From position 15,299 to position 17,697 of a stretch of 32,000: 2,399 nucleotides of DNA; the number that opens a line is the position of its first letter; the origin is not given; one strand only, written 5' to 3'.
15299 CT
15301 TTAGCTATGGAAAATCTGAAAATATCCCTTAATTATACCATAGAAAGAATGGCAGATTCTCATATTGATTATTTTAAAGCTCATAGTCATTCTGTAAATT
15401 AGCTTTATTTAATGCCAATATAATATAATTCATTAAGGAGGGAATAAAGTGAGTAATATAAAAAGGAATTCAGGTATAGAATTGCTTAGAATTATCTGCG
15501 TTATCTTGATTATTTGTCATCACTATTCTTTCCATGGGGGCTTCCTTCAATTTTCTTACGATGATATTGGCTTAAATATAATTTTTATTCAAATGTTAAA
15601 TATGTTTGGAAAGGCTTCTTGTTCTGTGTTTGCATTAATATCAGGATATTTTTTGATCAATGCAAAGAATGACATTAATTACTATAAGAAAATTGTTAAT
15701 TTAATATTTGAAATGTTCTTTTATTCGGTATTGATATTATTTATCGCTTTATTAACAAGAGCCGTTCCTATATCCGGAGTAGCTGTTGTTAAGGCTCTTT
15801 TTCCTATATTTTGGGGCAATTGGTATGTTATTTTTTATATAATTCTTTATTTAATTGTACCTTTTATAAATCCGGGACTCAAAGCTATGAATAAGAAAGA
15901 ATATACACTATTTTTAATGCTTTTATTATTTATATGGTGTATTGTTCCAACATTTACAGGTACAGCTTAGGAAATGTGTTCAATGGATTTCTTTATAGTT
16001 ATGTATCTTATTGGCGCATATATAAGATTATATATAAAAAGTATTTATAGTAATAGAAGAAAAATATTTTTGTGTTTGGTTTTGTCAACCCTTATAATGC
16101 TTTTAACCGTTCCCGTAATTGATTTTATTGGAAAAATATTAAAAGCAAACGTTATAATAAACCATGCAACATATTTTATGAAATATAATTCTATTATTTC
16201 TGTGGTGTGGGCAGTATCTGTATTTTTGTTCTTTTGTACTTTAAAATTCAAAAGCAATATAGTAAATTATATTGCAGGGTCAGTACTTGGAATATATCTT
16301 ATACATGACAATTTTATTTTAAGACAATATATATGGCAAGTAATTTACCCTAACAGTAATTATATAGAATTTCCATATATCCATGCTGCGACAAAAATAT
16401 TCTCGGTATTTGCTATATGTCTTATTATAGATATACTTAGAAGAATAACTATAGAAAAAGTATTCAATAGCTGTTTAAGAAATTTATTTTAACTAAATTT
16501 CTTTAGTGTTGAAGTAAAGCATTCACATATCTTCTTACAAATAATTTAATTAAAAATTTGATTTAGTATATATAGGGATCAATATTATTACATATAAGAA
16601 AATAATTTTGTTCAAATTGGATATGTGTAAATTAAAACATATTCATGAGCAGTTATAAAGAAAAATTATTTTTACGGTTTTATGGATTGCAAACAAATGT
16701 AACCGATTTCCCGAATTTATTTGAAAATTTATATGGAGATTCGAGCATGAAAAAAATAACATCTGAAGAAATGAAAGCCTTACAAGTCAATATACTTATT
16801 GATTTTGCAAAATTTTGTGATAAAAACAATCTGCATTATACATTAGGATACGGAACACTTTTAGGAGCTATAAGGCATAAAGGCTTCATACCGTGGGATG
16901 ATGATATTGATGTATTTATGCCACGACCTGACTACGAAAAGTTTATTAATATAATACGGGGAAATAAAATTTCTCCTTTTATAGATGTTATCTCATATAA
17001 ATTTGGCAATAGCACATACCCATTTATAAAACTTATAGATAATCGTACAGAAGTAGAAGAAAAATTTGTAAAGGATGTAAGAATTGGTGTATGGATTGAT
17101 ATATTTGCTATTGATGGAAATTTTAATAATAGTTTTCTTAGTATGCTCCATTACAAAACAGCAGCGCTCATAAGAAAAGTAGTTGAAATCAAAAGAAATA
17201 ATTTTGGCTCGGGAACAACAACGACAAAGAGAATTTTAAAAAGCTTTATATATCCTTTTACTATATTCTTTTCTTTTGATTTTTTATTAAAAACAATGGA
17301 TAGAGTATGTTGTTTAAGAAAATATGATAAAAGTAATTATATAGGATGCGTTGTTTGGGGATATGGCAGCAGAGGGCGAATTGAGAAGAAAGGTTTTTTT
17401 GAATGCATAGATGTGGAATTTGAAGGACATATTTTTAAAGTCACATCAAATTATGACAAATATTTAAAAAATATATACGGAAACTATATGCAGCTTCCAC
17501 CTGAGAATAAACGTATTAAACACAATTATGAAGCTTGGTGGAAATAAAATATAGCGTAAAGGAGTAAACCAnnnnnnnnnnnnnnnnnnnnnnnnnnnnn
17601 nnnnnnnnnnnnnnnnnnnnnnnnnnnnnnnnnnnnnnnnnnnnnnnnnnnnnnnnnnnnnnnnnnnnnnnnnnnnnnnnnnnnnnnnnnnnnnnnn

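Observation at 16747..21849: Phosphonate (C-P) decoration pathway embedded in a Wzx/Wzy polysaccharide locus, apparently reductive (2-hydroxyethylphosphonate-type) rather than aminotransferase (AEP-type)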

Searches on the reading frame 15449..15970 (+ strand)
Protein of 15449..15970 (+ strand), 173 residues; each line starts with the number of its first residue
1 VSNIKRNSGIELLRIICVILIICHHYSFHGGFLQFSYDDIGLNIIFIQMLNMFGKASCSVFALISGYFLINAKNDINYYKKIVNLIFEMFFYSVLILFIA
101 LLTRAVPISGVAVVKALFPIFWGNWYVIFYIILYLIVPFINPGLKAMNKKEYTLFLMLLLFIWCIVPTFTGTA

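Call 3: search_protein_families(library=pfam, proteins=[window:15449-15970:+])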
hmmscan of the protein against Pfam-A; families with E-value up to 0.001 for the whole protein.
window:15449-15970:+ (173 aa): 1 family
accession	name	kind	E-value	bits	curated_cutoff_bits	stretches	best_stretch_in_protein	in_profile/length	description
PF01757.29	Acyl_transf_3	-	4.4e-16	59.3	31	1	8-170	2-171/326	Acyltransferase domain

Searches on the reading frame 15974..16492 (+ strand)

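Call 3: search_protein_families(library=pfam, proteins=[window:15974-16492:+])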
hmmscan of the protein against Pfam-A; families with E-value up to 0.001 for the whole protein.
window:15974-16492:+ (172 aa): 1 family
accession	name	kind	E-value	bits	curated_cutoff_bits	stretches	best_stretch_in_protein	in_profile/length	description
PF01757.29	Acyl_transf_3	-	3e-10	40.1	31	1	8-152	188-324/326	Acyltransferase domain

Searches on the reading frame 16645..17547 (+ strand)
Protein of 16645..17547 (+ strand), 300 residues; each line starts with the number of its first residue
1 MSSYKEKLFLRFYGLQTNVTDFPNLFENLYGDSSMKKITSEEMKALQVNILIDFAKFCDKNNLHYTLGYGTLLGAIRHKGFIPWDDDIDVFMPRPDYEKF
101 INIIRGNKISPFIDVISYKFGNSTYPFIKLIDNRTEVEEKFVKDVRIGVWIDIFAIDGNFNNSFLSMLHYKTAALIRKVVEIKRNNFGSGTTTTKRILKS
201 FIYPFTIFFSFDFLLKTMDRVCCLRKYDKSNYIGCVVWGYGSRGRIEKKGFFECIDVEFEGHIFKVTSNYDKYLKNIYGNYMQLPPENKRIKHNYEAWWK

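Call 3: search_protein_families(library=pfam, proteins=[window:16645-17547:+])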
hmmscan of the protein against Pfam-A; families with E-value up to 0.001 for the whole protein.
window:16645-17547:+ (300 aa): 1 family
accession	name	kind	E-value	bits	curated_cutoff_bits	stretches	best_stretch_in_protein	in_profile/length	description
PF04991.19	LicD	-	3.1e-43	148.9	22.6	1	58-279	1-227/227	LicD family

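Call 5: search_protein_families(library=ncbifam, proteins=[window:16645-17547:+])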
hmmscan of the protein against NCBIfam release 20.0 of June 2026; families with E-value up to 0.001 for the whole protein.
window:16645-17547:+ (300 aa): 1 family
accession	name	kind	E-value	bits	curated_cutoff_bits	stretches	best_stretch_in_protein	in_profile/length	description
NF045866.1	GGPL_Ptran_Mf1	equivalog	6.7e-29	101.7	225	1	47-293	5-233/240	diacylglycerol cholinephosphotransferase Mf1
